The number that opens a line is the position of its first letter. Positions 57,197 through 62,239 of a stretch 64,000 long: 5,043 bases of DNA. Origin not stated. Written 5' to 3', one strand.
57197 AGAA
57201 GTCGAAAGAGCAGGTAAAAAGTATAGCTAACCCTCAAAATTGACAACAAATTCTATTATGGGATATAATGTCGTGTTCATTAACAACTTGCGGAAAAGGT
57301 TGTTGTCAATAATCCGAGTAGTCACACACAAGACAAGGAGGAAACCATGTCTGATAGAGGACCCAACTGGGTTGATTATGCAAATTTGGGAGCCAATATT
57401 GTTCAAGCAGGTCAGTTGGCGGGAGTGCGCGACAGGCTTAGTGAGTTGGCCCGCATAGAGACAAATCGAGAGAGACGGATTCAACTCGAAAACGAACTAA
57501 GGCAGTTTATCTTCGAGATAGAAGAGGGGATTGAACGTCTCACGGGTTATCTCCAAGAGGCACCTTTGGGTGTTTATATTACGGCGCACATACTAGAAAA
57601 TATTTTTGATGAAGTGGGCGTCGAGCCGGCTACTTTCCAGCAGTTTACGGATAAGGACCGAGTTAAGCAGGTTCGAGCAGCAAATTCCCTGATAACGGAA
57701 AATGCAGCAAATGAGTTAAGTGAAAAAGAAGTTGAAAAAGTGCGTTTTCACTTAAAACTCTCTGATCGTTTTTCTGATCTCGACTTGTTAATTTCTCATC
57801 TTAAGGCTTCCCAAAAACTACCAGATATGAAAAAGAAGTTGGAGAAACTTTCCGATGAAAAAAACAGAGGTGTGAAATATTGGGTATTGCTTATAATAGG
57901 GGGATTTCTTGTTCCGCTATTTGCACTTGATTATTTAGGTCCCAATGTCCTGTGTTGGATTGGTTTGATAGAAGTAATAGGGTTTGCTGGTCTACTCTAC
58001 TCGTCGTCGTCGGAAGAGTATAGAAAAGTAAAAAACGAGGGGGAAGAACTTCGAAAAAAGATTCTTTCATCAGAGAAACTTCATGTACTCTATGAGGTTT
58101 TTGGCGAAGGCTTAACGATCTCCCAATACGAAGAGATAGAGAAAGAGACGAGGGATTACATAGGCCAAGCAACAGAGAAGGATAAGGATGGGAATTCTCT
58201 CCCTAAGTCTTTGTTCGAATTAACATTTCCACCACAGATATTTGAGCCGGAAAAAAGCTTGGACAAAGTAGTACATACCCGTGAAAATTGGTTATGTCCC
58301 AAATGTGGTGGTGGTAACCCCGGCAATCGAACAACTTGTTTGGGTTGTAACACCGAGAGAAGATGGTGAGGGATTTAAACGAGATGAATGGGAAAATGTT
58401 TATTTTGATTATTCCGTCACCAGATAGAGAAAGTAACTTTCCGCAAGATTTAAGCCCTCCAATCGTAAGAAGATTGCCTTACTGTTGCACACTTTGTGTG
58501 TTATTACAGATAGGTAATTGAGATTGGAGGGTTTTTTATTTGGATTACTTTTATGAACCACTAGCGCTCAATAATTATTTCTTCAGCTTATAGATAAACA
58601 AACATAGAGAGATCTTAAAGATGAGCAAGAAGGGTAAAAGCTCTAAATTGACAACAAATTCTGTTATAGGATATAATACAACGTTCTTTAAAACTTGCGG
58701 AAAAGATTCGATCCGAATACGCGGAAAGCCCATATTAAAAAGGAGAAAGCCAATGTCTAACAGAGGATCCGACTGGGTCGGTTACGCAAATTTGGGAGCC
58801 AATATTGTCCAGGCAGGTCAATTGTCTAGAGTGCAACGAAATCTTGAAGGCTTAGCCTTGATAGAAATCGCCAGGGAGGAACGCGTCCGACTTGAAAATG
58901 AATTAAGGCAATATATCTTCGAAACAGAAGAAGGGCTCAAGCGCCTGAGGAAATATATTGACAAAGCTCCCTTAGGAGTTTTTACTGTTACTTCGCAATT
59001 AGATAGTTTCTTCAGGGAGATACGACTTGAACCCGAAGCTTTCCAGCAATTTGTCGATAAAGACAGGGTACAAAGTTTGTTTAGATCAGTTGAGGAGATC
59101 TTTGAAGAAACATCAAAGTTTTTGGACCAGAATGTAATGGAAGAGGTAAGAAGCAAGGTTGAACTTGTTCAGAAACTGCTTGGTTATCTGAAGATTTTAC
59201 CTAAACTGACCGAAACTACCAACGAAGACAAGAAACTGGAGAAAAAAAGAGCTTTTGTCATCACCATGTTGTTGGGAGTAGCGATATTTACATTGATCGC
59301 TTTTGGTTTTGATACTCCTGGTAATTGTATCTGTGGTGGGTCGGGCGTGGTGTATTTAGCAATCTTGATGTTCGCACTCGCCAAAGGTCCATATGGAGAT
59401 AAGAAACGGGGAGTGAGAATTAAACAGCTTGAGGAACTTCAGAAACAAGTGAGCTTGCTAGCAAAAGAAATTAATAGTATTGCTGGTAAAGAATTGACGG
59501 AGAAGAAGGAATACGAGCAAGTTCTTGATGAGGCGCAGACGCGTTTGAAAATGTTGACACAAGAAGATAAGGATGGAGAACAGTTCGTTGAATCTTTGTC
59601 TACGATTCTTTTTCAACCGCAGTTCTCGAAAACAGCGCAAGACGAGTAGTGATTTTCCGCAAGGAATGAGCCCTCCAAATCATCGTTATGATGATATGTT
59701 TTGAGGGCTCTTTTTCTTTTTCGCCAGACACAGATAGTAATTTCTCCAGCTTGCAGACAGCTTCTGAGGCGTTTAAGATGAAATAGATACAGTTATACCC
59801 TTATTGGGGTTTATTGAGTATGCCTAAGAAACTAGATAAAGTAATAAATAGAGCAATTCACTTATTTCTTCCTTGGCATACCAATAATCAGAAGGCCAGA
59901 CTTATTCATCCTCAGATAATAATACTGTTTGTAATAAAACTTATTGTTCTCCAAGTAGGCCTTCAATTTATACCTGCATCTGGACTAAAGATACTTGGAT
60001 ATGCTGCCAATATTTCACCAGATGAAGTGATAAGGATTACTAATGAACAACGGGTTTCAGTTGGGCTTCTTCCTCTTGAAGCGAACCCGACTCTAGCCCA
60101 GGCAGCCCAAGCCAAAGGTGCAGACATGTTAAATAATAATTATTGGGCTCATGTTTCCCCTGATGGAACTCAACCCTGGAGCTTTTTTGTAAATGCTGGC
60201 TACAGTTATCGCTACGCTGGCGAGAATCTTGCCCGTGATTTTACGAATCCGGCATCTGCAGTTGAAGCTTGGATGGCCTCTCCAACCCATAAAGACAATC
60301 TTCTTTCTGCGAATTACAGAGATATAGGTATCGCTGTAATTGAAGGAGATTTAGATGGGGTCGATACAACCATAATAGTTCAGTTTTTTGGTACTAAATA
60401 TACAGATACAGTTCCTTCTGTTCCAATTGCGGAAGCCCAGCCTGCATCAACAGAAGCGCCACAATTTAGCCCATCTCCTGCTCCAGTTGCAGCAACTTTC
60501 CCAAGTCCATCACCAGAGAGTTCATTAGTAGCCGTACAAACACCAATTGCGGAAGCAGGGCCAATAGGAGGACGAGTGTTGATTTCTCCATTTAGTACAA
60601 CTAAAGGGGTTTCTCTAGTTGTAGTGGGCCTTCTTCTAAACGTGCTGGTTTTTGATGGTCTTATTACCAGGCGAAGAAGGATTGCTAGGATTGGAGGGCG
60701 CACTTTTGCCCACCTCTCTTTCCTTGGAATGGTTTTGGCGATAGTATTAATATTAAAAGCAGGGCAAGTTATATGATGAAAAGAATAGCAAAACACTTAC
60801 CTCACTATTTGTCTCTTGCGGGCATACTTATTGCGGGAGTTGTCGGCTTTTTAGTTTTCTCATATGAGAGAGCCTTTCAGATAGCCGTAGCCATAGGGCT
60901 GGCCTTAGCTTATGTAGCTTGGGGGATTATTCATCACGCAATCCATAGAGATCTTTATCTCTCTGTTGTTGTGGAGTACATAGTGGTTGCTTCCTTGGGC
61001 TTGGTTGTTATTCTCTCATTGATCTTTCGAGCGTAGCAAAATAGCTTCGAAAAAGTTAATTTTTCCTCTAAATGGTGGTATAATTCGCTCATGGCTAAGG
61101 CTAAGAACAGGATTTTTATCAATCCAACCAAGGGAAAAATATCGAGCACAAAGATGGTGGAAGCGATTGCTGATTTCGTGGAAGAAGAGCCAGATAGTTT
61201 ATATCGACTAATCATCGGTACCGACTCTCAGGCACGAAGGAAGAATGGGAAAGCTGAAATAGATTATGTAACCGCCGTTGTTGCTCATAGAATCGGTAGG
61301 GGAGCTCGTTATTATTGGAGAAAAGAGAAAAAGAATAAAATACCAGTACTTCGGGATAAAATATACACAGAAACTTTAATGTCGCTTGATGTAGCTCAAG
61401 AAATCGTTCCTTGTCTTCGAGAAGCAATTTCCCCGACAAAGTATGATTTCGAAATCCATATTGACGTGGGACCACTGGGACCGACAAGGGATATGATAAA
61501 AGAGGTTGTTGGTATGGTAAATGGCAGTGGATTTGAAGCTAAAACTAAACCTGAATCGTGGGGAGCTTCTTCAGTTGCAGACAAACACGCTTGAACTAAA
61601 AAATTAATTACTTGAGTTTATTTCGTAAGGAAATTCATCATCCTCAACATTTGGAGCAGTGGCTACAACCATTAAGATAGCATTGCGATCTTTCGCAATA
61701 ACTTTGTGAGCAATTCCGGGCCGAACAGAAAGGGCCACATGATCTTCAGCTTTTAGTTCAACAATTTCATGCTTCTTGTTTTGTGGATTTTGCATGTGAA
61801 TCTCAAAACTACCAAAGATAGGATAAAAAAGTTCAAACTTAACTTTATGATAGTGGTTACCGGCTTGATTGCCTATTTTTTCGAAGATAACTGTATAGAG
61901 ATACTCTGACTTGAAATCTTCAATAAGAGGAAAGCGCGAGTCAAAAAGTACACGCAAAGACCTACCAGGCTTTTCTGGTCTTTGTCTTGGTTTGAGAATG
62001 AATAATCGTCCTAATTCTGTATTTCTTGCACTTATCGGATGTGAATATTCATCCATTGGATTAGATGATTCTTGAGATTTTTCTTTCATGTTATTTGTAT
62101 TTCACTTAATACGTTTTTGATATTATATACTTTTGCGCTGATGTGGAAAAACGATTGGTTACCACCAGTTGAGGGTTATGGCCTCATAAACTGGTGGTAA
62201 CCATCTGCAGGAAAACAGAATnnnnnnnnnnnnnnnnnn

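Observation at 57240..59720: Tandemly duplicated expression cassette: paralogous membrane/zinc-ribbon proteins, each with a consensus promoter, complementary 5'/3' UTR boxes and its own terminator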

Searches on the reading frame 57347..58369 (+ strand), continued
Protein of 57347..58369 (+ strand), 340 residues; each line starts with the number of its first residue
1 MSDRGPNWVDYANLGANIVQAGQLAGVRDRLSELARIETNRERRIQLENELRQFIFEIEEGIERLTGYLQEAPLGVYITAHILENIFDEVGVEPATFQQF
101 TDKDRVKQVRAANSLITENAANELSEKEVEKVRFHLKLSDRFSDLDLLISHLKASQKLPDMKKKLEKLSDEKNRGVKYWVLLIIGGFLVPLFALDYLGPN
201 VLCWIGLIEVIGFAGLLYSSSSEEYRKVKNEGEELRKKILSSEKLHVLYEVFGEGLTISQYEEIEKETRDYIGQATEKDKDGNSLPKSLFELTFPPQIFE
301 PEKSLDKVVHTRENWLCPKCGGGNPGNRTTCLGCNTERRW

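Call 83: find_encoding_contigs(protein=P0001, flank=4000, max_places=10)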
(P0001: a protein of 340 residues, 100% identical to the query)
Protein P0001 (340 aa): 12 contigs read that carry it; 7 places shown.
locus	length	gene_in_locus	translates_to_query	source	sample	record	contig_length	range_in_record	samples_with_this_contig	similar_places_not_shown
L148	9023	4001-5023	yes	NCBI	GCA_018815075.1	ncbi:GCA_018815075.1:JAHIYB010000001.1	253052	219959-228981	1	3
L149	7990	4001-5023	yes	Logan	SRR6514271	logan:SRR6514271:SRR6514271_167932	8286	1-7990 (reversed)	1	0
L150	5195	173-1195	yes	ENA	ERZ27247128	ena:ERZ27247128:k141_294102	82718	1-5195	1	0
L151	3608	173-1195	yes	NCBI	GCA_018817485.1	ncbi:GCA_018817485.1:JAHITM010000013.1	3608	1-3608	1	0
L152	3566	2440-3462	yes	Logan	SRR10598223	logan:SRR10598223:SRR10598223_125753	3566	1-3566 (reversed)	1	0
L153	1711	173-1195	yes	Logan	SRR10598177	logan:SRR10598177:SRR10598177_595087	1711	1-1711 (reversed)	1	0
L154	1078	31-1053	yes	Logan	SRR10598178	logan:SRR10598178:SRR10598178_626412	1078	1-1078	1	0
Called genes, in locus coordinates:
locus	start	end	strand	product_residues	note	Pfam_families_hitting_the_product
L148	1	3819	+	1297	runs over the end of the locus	PF25275:Golvesin_C, PF07495:Y_Y_Y (faint), PF13750:Big_3_3 (faint), PF19077:Big_13 (faint), PF17957:Big_7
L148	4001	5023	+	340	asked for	-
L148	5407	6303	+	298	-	-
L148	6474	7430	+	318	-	PF00188:CAP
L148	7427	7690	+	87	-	-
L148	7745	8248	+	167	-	PF04308:RNaseH_like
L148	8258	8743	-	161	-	PF05523:FdtA (weak), PF14667:Polysacc_synt_C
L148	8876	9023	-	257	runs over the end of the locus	-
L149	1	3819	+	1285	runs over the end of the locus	PF25275:Golvesin_C, PF07495:Y_Y_Y (faint), PF13750:Big_3_3 (faint), PF19077:Big_13 (faint), PF17957:Big_7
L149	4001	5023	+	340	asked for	-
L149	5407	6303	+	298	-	-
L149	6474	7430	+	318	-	PF00188:CAP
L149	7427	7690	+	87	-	-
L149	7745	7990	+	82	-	?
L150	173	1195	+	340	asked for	-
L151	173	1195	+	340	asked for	-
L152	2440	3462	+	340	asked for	-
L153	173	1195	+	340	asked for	-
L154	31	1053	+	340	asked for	-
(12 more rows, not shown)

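Call 99: search_protein_families(library=padloc, proteins=[window:57347-58369:+], max_evalue=0.01)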
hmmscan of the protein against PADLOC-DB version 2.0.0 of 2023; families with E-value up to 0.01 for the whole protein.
window:57347-58369:+ (340 aa): 0 families

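Call 100: search_protein_families(library=phrogs, proteins=[window:57347-58369:+], max_evalue=0.01)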
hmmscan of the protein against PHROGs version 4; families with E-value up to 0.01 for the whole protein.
window:57347-58369:+ (340 aa): 0 families

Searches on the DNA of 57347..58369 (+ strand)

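Call 80: search_rna_families(sources=[L146, L147, L009, L010, L001, L008], threshold=evalue, max_evalue=1)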
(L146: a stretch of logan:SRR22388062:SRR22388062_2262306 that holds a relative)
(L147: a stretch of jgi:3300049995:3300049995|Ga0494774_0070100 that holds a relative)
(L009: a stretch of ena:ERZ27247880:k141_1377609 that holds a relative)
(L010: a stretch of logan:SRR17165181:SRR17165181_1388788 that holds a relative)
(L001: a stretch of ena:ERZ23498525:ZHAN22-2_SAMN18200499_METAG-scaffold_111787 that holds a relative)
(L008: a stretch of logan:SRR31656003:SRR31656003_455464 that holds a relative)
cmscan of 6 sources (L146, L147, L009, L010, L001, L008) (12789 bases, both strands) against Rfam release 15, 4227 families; matches with E-value up to 1: 1.
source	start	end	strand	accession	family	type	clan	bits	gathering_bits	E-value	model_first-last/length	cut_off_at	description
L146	1260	1299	-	RF00207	K10_TLS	Cis-reg;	-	23.2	43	0.6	1-48/48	no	K10 transport/localisation element (TLS)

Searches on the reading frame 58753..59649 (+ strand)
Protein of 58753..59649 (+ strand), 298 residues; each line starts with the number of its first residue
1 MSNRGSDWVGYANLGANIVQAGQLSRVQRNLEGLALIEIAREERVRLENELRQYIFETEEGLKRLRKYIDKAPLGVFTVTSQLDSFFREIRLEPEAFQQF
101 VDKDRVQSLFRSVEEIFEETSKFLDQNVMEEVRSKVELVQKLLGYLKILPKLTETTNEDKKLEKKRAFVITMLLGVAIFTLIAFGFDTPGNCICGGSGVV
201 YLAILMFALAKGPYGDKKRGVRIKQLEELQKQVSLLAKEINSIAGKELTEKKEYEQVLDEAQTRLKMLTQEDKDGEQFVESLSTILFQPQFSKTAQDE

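Call 6: search_protein_families(library=pfam, proteins=[window:58753-59649:+], max_evalue=0.1)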
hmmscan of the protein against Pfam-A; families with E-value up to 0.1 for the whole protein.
window:58753-59649:+ (298 aa): 3 families
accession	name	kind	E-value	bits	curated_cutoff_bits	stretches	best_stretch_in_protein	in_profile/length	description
PF25785.1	TPR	-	0.059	14.1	27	1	224-264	21-62/110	Nucleoprotein TPR-like domain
PF05745.16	CRPA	-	0.064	13.7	23.6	0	112-183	11-78/150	Chlamydia 15 kDa cysteine-rich outer membrane protein (CRPA)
PF21826.1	DUF6887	-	0.084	13.6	24.2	0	49-71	10-32/62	Family of unknown function (DUF6887)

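Call 34: search_protein_families(library=ncbifam, proteins=[window:58753-59649:+], max_evalue=1)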
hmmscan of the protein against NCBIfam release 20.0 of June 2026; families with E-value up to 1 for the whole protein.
window:58753-59649:+ (298 aa): 2 families
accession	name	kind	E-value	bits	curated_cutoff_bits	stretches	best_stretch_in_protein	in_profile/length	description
TIGR04561.1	membra_charge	hypoth_equivalog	0.024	14.8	30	1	199-247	30-78/82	TIGR04561 family membrane protein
TIGR03701.1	mena_SCO4490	equivalog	0.085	11.6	495.9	1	97-162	54-121/433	menaquinone biosynthesis decarboxylase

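Call 99: search_protein_families(library=padloc, proteins=[window:58753-59649:+], max_evalue=0.01)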
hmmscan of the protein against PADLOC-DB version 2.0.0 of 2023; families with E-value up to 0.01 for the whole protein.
window:58753-59649:+ (298 aa): 0 families

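Call 100: search_protein_families(library=phrogs, proteins=[window:58753-59649:+], max_evalue=0.01)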
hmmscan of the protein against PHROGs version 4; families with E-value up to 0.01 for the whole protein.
window:58753-59649:+ (298 aa): 0 families

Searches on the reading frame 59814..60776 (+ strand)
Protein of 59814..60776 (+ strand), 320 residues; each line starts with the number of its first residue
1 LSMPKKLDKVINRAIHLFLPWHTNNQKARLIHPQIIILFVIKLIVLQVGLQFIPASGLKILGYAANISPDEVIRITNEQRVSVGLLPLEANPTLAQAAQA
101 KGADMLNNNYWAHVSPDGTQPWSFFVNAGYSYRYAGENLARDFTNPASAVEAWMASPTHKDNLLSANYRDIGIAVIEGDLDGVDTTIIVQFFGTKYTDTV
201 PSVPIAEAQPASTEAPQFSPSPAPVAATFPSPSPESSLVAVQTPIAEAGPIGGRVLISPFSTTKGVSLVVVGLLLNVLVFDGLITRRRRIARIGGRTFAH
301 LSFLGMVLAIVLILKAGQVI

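Call 6: search_protein_families(library=pfam, proteins=[window:59814-60776:+], max_evalue=0.1)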
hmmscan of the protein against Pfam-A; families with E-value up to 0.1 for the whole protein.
window:59814-60776:+ (320 aa): 1 family
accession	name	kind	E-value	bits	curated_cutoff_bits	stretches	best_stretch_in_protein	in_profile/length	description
PF00188.32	CAP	-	1.1e-16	62.2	21.1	1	75-183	3-110/117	Cysteine-rich secretory protein family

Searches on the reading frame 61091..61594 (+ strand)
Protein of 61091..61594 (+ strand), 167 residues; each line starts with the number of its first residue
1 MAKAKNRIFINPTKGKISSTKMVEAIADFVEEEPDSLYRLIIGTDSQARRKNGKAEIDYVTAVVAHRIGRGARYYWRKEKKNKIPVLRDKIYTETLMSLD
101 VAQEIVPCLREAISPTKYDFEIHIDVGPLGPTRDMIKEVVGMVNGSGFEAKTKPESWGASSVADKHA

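Call 73: search_protein_families(library=pfam, proteins=[window:61091-61594:+], max_evalue=0.001)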
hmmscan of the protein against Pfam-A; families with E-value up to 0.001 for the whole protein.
window:61091-61594:+ (167 aa): 1 family
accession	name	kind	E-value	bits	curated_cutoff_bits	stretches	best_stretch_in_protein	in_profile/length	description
PF04308.18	RNaseH_like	-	2.3e-48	164.3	25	1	22-166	2-143/145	Ribonuclease H-like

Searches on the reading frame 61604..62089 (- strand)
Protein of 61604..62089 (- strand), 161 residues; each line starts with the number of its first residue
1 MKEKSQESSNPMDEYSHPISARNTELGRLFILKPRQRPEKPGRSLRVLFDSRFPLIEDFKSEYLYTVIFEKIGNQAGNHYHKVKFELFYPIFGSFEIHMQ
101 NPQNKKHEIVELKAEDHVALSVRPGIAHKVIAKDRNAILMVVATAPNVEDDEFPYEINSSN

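Call 73: search_protein_families(library=pfam, proteins=[window:61604-62089:-], max_evalue=0.001)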
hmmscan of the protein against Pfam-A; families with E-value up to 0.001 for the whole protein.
window:61604-62089:- (161 aa): 2 families
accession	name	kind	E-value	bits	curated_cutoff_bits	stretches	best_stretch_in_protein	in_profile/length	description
PF14667.12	Polysacc_synt_C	-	7.7e-08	32.9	28.7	1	67-142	22-97/111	Polysaccharide biosynthesis C-terminal domain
PF05523.17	FdtA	-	3.2e-07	30.6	23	1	59-151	29-118/131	WxcM-like, C-terminal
